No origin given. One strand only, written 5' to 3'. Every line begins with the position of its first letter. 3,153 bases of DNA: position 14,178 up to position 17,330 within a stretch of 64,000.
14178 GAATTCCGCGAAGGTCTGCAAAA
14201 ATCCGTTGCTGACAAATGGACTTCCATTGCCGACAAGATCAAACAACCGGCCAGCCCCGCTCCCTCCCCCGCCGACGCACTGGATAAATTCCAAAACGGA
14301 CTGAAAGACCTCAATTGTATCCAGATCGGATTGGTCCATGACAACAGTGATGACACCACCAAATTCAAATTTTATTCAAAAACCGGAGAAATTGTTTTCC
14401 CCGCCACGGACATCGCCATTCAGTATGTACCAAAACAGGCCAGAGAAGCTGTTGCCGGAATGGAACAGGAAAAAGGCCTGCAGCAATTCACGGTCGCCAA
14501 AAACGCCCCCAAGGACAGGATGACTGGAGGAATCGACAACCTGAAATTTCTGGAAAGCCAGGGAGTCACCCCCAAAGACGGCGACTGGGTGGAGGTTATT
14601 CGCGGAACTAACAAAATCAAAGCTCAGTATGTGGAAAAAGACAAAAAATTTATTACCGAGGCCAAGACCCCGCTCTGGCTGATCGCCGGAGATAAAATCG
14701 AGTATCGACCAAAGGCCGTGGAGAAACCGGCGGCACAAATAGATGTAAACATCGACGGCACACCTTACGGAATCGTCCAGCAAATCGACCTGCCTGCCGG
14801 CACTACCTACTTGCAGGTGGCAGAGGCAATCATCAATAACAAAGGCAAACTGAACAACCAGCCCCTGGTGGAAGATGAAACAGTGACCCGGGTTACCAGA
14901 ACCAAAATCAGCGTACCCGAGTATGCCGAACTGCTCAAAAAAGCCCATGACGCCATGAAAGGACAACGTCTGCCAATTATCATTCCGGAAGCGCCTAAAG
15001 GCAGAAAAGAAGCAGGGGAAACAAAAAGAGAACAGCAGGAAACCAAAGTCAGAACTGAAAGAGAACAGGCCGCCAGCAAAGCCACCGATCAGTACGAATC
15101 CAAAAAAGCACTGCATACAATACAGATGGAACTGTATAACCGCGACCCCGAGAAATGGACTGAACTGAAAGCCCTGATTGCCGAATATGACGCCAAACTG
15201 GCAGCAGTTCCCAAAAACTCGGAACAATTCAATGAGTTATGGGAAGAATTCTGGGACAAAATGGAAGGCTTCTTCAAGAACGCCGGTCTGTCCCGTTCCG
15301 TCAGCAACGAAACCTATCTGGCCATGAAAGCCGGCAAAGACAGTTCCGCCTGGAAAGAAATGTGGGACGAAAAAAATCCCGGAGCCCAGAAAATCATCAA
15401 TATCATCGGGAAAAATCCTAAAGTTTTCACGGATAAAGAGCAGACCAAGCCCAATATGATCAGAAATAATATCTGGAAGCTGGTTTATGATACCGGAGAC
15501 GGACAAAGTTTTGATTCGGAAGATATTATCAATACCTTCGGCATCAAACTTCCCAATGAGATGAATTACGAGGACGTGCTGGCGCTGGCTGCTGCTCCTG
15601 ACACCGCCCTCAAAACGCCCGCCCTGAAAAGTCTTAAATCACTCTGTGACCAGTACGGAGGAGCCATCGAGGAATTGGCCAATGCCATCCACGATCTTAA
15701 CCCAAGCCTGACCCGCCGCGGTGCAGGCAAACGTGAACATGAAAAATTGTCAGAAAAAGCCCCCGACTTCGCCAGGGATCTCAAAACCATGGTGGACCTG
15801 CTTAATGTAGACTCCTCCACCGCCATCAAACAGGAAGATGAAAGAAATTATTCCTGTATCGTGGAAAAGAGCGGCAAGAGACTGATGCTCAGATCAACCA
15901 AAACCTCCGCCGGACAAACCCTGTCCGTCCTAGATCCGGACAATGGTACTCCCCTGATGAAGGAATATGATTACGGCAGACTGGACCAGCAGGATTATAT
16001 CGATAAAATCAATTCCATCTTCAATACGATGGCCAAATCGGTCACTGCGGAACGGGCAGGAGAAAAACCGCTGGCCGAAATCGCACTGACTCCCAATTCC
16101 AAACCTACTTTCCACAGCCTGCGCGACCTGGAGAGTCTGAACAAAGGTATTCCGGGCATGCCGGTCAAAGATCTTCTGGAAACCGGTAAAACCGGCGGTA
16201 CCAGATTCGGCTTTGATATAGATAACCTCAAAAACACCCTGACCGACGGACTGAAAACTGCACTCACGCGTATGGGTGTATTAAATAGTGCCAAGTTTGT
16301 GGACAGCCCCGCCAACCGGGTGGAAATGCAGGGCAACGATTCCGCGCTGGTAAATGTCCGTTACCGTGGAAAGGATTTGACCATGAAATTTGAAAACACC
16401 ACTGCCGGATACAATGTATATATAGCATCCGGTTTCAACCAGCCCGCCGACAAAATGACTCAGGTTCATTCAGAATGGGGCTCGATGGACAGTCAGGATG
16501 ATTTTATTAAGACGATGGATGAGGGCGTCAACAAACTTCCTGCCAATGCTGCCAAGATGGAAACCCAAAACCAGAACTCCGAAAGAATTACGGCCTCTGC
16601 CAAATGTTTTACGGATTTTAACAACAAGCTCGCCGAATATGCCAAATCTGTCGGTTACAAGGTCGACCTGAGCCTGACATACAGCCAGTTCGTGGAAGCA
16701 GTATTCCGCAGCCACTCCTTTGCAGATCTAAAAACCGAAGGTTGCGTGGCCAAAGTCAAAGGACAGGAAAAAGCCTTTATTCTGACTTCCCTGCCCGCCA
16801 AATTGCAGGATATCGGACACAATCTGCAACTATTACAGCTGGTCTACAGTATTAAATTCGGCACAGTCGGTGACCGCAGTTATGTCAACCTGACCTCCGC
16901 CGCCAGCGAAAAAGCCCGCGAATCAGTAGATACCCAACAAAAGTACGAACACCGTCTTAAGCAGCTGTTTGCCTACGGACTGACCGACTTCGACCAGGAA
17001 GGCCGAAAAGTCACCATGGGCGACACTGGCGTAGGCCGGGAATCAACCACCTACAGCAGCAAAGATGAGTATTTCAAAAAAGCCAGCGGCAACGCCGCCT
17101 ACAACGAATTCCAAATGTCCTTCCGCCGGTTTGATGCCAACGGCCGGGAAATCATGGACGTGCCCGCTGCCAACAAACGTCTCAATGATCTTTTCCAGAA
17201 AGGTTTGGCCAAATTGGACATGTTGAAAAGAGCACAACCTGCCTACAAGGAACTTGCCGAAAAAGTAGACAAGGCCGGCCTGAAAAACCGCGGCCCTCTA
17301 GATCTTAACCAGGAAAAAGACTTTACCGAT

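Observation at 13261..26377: Promoter-to-terminator unit encoding a 156-aa ORF and two orphan giant proteins (2169 and 1960 aa)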

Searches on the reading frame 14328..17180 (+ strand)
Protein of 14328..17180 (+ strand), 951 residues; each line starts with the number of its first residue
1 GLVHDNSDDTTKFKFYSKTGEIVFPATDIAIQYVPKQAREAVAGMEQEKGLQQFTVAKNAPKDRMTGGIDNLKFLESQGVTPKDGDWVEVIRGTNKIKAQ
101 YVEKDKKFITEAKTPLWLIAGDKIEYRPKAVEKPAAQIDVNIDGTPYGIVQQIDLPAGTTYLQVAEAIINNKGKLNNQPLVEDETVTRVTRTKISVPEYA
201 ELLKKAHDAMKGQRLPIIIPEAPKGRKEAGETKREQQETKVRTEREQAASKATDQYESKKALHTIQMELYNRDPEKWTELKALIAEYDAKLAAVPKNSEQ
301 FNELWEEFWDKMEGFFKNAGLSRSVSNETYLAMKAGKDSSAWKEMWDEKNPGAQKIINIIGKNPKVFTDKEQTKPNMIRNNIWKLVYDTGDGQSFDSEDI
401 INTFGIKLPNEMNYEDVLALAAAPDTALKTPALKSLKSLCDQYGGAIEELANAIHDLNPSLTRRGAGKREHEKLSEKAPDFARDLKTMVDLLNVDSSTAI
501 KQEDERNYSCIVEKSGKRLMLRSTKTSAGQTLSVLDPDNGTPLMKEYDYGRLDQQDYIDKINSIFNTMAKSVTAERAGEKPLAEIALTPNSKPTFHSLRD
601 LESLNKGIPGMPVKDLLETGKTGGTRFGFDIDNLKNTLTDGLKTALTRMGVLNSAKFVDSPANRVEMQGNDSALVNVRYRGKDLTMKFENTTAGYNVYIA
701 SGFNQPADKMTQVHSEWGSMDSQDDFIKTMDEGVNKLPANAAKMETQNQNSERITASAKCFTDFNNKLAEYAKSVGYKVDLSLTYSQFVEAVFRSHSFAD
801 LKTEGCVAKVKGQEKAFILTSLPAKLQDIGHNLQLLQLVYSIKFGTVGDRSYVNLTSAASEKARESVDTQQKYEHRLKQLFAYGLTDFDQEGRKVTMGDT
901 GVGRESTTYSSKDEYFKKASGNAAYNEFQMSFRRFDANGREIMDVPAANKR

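Call 112: search_solved_structures(query=A11, max_evalue=10)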
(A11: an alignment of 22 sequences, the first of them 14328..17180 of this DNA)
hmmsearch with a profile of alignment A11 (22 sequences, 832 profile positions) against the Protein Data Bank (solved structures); distinct sequences matched with E-value up to 10: 1.
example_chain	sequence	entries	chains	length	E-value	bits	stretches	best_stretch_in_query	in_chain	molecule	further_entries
8w6e_A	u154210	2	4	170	0.13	13.9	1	424-515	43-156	HBC599 in complex with wFAP1.1 | wFAP1.1 structure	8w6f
